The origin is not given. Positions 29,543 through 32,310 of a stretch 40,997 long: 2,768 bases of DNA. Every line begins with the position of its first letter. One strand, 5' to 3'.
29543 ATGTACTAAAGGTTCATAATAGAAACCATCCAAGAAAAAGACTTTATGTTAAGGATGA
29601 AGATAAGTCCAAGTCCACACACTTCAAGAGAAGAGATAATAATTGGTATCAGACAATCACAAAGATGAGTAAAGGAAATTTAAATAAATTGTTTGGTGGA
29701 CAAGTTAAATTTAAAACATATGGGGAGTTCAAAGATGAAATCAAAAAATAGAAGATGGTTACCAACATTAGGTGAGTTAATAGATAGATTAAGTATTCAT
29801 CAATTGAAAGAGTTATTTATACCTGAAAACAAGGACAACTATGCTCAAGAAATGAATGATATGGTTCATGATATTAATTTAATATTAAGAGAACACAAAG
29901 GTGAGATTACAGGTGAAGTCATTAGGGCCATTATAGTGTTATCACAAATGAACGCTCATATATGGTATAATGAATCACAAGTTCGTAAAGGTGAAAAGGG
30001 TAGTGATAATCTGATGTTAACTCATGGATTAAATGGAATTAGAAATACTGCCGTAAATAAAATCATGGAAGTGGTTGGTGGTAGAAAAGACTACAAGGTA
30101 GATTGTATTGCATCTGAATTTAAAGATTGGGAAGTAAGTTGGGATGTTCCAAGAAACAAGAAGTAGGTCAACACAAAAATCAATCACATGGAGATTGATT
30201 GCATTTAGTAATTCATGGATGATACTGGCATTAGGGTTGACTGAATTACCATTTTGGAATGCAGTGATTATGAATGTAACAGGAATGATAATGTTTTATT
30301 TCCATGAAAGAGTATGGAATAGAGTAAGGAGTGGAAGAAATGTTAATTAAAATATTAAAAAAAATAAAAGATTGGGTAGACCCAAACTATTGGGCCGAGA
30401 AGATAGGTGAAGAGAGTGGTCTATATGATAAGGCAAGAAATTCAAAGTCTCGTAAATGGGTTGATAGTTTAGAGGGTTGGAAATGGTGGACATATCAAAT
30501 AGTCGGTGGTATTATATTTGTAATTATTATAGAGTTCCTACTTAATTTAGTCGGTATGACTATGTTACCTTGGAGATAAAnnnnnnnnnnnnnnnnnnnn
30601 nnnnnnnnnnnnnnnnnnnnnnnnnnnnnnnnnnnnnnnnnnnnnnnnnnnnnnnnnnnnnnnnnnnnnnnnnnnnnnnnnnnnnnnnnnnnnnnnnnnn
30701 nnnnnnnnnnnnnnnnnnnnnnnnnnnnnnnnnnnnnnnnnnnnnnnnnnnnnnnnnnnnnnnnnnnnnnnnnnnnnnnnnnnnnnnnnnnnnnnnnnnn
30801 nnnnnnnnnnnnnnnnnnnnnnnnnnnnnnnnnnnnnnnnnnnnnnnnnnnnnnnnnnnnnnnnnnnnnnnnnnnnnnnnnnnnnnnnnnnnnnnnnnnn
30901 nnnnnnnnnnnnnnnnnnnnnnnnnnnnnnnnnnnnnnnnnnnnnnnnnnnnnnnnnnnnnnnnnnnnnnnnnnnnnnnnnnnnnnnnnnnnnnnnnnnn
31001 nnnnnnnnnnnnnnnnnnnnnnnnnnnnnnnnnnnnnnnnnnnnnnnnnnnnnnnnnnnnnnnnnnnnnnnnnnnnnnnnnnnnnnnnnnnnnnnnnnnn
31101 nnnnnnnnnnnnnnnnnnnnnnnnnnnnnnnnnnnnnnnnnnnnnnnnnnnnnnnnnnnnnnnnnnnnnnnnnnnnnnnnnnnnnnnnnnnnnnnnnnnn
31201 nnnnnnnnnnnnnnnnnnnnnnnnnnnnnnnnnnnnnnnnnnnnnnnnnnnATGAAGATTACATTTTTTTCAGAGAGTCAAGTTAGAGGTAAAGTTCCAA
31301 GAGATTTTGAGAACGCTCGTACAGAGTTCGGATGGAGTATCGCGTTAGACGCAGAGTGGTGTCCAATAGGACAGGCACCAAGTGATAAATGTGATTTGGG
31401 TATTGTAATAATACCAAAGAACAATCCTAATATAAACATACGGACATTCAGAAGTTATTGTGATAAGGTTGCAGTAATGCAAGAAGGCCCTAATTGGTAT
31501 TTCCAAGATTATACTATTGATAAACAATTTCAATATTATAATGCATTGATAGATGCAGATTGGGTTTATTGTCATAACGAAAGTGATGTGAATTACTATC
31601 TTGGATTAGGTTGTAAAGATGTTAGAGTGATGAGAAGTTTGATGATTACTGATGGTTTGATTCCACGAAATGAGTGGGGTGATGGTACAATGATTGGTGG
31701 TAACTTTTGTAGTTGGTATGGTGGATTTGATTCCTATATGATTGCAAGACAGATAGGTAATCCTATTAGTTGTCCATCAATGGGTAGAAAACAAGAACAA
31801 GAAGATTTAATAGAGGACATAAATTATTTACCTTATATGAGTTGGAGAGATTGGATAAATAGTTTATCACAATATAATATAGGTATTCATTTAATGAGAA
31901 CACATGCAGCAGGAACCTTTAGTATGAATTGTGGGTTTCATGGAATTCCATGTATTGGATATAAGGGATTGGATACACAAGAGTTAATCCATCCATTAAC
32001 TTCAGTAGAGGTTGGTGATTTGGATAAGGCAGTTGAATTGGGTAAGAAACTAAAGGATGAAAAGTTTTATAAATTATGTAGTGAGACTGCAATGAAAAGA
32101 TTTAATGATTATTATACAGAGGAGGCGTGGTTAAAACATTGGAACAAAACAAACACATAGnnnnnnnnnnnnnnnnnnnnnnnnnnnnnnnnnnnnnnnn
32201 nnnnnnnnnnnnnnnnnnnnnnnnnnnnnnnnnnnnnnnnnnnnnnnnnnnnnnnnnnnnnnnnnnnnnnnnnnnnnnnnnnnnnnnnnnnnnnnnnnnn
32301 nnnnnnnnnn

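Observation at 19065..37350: About 16-18 kb phage glycan synthesis and decoration island with no export or priming machinery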

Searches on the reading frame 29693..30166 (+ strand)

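Call 5: search_protein_families(library=pfam, max_evalue=0.01, proteins=[window:29693-30166:+])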
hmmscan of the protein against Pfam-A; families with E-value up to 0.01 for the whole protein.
window:29693-30166:+ (157 aa): 0 families

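Call 11: search_protein_families(library=phrogs, max_evalue=0.01, proteins=[window:29693-30166:+])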
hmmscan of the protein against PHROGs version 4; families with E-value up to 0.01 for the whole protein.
window:29693-30166:+ (157 aa): 0 families

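Call 27: search_protein_families(library=pfam, max_evalue=10, proteins=[window:29693-30166:+])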
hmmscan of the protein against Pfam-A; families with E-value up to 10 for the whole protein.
window:29693-30166:+ (157 aa): 3 families
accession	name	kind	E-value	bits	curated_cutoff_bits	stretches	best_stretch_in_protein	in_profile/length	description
PF14063.11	DUF4254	-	0.011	16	27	1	2-41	52-91/144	Protein of unknown function (DUF4254)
PF25006.1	DUF7783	-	0.037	14.4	27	1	33-67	14-48/130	Domain of unknown function (DUF7783)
PF23460.1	ZMYND8_CC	-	0.067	13.8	27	1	46-81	9-44/65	ZMYND8 protein coiled-coil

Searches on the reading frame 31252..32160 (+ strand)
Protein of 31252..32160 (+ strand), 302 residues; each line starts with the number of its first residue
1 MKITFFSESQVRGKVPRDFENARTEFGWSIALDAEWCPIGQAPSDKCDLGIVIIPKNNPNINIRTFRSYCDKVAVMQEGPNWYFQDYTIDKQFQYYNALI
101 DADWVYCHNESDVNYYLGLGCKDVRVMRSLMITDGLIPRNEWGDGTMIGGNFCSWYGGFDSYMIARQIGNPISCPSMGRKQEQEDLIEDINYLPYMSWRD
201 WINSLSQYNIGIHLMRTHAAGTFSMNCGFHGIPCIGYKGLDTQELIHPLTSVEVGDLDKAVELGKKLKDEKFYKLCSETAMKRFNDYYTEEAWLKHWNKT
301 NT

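Call 5: search_protein_families(library=pfam, max_evalue=0.01, proteins=[window:31252-32160:+])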
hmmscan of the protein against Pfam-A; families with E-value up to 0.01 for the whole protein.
window:31252-32160:+ (302 aa): 0 families

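Call 11: search_protein_families(library=phrogs, max_evalue=0.01, proteins=[window:31252-32160:+])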
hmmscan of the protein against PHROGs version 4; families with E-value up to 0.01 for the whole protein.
window:31252-32160:+ (302 aa): 0 families

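Call 12: search_protein_families(library=ncbifam, max_evalue=0.01, proteins=[window:31252-32160:+])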
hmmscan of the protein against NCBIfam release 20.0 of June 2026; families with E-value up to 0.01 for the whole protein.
window:31252-32160:+ (302 aa): 0 families

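Call 27: search_protein_families(library=pfam, max_evalue=10, proteins=[window:31252-32160:+])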
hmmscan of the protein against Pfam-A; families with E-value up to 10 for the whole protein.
window:31252-32160:+ (302 aa): 1 family
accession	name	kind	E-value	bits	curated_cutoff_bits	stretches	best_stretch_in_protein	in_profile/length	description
PF22772.2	WsaF_C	-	0.14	12.4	27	1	172-218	37-86/133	WsaF, C-terminal domain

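Call 57: search_solved_structures(query=window:31252-32160:+, max_evalue=10)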
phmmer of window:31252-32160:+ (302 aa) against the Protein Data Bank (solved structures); distinct sequences matched with E-value up to 10: 1.
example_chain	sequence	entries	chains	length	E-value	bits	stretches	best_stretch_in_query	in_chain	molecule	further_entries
7oya_f1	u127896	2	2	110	0.13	14.4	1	95-172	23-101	60S ribosomal protein L35a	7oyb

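Call 66: find_homologous_proteins(query=window:31252-32160:+, max_evalue=0.001)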
Query window:31252-32160:+ (302 aa): 5234 proteins with E <= 0.001 among 5475 candidates; the best 120 are listed.
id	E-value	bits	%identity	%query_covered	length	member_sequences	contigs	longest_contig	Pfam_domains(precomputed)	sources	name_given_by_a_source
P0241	2.3e-206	702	95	100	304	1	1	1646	-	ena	-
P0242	4.8e-198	675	91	100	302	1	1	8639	-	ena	-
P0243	1.6e-197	673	91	100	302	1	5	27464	-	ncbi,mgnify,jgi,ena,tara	mgnify:FL=1|tara:strand:+ start:547 stop:1455 length:909 start_codon:yes stop_codon:yes gene_type:co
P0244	2.1e-197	673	91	100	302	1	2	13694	-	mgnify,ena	mgnify:FL=1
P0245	2.1e-190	650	87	100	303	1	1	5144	-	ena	-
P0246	2.9e-190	649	87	100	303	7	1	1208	-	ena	-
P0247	1.2e-189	647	85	100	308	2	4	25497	-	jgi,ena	jgi:hypothetical protein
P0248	1.5e-189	647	88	100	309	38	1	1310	-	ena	-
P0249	1.5e-188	644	87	100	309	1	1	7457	-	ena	-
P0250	5.1e-188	642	87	100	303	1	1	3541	-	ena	-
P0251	2.2e-187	640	86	100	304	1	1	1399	-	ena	-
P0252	2.6e-181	620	83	100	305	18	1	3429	-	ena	-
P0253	3.3e-180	616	82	100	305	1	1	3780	-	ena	-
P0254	5.9e-180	615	82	100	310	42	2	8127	-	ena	-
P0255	2.0e-179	614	83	100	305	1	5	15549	-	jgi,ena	-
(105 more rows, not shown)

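Call 74: search_protein_representatives(protein=window:31252-32160:+)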
Query: 302 residues. Proteins with E-value up to 0.001 (for the whole library): 419; up to 1e-10: 251; up to 1e-30: 123. The best 150 are listed.
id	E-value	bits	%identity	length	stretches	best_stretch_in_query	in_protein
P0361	2.6e-123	427.5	59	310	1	1-301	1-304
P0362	1.3e-100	352.9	71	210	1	1-204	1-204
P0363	4.6e-84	298.6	52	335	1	1-300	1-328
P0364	6.8e-84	298.0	50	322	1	1-295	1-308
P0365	1.9e-82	293.2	49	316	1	1-291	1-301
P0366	4.8e-81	288.7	46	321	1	3-299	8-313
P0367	5.5e-81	288.4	48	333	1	2-293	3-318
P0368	3.5e-80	285.8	44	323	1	3-299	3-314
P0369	1.0e-79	284.3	46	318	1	1-295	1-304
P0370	4.8e-79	282.1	46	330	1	2-295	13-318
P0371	1.2e-78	280.8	50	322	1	1-294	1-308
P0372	3.4e-78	279.3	50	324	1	1-293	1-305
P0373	5.3e-78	278.7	48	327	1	2-300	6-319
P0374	4.0e-77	275.7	46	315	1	1-296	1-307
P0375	6.2e-77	275.1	46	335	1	2-299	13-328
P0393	1.1e-64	234.8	47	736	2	1-232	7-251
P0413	5.2e-56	206.4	42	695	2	151-298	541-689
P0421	5.9e-52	193.0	41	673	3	63-239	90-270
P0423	3.7e-51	190.4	44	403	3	146-294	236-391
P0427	3.0e-49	184.1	38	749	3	63-228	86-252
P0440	6.1e-42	160.1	38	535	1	1-287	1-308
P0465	4.6e-34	134.3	36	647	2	2-236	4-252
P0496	1.6e-27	112.8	32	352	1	1-283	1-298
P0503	6.4e-26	107.5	31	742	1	2-228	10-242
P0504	6.7e-26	107.4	41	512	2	145-230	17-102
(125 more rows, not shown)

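Call 75: search_protein_families(library=pfam, max_evalue=0.01, proteins=[P0393, P0413, P0421, P0427, P0465, P0503, P0440, P0504, P0423, P0496])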
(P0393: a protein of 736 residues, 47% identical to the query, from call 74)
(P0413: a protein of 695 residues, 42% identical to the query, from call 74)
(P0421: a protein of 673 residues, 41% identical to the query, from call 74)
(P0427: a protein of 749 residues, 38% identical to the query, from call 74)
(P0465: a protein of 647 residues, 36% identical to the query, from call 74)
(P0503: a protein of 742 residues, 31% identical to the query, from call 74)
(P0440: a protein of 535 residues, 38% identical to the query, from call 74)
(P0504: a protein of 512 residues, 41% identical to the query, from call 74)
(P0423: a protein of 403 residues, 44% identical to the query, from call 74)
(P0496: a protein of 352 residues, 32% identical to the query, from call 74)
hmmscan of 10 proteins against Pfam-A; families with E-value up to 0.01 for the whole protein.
P0393 (736 aa): 0 families

P0413 (695 aa): 2 families
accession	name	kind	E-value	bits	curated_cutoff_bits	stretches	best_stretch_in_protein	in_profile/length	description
PF14890.11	Intein_splicing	-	1.4e-08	35.2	35.8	1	272-542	78-155/155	Intein splicing domain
PF14528.11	LAGLIDADG_3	-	7e-06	26.7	22.5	0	303-363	4-55/82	LAGLIDADG-like domain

P0421 (673 aa): 3 families
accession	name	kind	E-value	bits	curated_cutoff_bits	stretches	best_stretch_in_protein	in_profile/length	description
PF14890.11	Intein_splicing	-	2.2e-05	24.8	35.8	1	269-584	76-149/155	Intein splicing domain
PF07591.16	PT-HINT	-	0.00062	20.5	27.7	1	265-314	2-51/137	Pretoxin HINT domain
PF05203.21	Hom_end_hint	-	0.0058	17.1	32.1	0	258-358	1-111/228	Hom_end-associated Hint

P0427 (749 aa): 2 families
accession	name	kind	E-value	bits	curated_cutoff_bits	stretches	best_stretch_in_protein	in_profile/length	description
PF01079.26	Hint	-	2.1e-05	24.7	29.7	1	248-332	10-95/213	Hint module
PF07591.16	PT-HINT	-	0.0013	19.5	27.7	1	258-326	2-72/137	Pretoxin HINT domain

P0465 (647 aa): 4 families
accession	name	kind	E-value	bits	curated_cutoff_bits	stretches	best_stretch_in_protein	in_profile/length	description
PF07591.16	PT-HINT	-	6.4e-09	36.6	27.7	1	250-318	2-66/137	Pretoxin HINT domain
PF14890.11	Intein_splicing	-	6.9e-05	23.1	35.8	1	253-564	5-149/155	Intein splicing domain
PF05203.21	Hom_end_hint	-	0.0004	20.9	32.1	1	243-336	1-98/228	Hom_end-associated Hint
PF01079.26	Hint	-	0.001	19.2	29.7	1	240-362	10-134/213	Hint module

P0503 (742 aa): 4 families
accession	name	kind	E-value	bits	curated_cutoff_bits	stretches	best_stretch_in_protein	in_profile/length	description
PF07591.16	PT-HINT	-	0.00018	22.2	27.7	1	248-315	2-71/137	Pretoxin HINT domain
PF01079.26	Hint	-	0.0039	17.3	29.7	1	236-315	8-87/213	Hint module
PF14890.11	Intein_splicing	-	0.0073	16.6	35.8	0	250-415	4-96/155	Intein splicing domain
PF05203.21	Hom_end_hint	-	0.0096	16.4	32.1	0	241-341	1-105/228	Hom_end-associated Hint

P0440 (535 aa): 9 families
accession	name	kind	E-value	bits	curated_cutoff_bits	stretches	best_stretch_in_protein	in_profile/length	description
PF13489.12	Methyltransf_23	-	1.1e-11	45.2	27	1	368-509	18-160/164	Methyltransferase domain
PF13649.12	Methyltransf_25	-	2.2e-10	41.5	27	1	376-469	1-97/97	Methyltransferase domain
PF02353.26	CMAS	-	7.1e-10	39.1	27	1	369-482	59-173/273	Mycolic acid cyclopropane synthetase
PF08241.18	Methyltransf_11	-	9.5e-10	39.4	21.2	1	378-473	2-95/95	Methyltransferase domain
PF08242.18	Methyltransf_12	-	2.4e-06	28.6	30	1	377-470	1-97/98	Methyltransferase domain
PF13847.12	Methyltransf_31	-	2.3e-05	24.6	27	1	371-477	2-113/145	Methyltransferase domain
PF06325.19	PrmA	-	0.001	19.1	22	1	370-442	159-232/296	Ribosomal protein L11 methyltransferase (PrmA)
PF05175.20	MTS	-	0.0011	19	23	1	372-474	31-139/170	Methyltransferase small domain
PF01728.25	FtsJ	-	0.0017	18.7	24.1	1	366-437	15-81/181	FtsJ-like methyltransferase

P0504 (512 aa): 2 families
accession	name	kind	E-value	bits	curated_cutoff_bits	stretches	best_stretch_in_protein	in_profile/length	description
PF07591.16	PT-HINT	-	3.1e-05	24.7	27.7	1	106-155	2-51/137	Pretoxin HINT domain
PF14890.11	Intein_splicing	-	0.00023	21.5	35.8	1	115-422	12-149/155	Intein splicing domain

P0423 (403 aa): 0 families

P0496 (352 aa): 0 families

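Call 77: search_solved_structures(query=A3, max_evalue=10, show_alignments=1)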
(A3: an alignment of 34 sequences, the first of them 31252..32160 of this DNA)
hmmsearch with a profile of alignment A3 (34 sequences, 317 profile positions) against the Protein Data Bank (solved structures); distinct sequences matched with E-value up to 10: 8.
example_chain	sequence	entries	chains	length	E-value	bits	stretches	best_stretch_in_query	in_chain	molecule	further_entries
5d00_A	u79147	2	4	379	0.011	17.8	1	235-314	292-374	N-acetyl-alpha-D-glucosaminyl L-malate synthase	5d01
6eji_A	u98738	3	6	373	0.057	15.4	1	268-316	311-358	WlaC protein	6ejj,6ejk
2jjm_A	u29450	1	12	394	0.063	15.3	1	235-312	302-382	GLYCOSYL TRANSFERASE, GROUP 1 FAMILY PROTEIN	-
3mbo_A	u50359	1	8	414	0.069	15.2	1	235-312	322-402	Glycosyltransferase, group 1 family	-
6xhp_A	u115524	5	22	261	0.33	12.9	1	33-120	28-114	Ribitol-5-phosphate cytidylyltransferase 1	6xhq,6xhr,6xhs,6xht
3p4x_A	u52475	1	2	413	1.1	11.2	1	254-305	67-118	reverse gyrase helicase-like domain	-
3oiy_A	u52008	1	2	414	1.1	11.2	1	254-305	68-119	reverse gyrase helicase domain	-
3p4y_A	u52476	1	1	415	1.1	11.2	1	254-305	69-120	reverse gyrase helicase domain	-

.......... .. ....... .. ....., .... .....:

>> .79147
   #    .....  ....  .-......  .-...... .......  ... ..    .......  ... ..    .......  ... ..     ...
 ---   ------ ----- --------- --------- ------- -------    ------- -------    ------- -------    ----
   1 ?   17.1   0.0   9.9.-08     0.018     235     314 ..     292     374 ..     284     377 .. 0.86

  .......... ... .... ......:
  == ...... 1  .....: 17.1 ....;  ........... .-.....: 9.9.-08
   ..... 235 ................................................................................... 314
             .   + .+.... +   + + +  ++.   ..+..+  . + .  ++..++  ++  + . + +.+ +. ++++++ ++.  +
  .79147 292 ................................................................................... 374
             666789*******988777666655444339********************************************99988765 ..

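Call 91: search_dna_similar(query=window:31252-32160:+, collection=phages, mode=protein, max_rows=25, max_evalue=0.001)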
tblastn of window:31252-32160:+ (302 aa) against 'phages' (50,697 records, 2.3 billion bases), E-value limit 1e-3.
No match.
